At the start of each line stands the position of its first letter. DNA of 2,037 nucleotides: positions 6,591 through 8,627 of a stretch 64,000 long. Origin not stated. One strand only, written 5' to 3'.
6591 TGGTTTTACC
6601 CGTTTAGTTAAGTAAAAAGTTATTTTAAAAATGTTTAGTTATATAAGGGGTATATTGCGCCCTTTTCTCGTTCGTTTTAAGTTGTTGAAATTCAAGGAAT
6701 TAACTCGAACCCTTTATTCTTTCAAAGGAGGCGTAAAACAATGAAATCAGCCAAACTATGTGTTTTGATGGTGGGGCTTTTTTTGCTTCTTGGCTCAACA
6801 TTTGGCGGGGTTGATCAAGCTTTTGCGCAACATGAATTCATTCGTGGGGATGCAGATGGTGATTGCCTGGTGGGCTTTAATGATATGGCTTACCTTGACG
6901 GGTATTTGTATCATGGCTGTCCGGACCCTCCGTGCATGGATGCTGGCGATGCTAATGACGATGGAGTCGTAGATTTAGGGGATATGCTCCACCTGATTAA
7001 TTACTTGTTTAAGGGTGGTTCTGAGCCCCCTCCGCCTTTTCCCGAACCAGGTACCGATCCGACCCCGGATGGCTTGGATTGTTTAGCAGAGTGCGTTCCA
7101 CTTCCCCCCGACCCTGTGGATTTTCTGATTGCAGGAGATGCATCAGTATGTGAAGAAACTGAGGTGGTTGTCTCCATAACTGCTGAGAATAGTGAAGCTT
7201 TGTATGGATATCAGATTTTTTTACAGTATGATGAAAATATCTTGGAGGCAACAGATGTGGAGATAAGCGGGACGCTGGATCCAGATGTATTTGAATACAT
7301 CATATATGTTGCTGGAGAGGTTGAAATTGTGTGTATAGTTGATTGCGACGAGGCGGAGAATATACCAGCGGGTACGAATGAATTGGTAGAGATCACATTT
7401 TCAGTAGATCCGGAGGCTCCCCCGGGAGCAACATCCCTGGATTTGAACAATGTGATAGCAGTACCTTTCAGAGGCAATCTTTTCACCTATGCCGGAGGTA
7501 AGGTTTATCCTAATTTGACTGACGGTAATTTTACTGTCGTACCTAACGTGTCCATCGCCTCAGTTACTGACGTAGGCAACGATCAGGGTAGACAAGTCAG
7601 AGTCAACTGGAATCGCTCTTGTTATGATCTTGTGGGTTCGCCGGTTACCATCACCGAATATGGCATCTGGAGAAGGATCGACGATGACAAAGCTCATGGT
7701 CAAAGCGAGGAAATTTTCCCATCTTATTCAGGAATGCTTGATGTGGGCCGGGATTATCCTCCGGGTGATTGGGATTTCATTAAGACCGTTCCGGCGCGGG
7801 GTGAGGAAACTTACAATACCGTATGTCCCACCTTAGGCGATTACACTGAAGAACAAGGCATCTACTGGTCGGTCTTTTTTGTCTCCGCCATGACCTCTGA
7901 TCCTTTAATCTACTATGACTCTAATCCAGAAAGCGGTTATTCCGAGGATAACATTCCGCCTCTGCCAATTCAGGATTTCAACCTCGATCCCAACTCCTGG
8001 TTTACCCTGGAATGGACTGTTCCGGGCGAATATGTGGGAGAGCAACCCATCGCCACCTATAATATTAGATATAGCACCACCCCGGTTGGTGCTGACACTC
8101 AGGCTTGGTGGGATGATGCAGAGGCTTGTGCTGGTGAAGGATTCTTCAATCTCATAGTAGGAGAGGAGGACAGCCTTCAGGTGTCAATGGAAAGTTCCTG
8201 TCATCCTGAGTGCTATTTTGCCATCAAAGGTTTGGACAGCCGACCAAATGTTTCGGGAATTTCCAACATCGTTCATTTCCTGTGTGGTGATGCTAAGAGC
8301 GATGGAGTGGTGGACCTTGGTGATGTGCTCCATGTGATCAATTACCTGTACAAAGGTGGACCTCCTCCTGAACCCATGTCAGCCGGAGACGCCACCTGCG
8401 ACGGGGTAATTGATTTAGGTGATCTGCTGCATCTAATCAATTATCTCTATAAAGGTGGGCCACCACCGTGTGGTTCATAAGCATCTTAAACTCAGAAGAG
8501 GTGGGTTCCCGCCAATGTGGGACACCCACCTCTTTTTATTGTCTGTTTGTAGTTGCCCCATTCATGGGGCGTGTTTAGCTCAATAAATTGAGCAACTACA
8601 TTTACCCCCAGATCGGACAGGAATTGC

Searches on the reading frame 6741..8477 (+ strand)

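Call 74: search_protein_families(library=pfam, proteins=[window:6741-8477:+], max_evalue=0.00001)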
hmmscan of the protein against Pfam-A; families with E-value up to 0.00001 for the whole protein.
window:6741-8477:+ (579 aa): 2 families
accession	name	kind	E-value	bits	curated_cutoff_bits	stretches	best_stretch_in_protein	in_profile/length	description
PF00404.24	Dockerin_1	-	2.2e-14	53.8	22.9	1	516-569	2-56/57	Dockerin type I domain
PF00963.24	Cohesin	-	7.5e-07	29.9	24.1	1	141-239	15-118/139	Cohesin domain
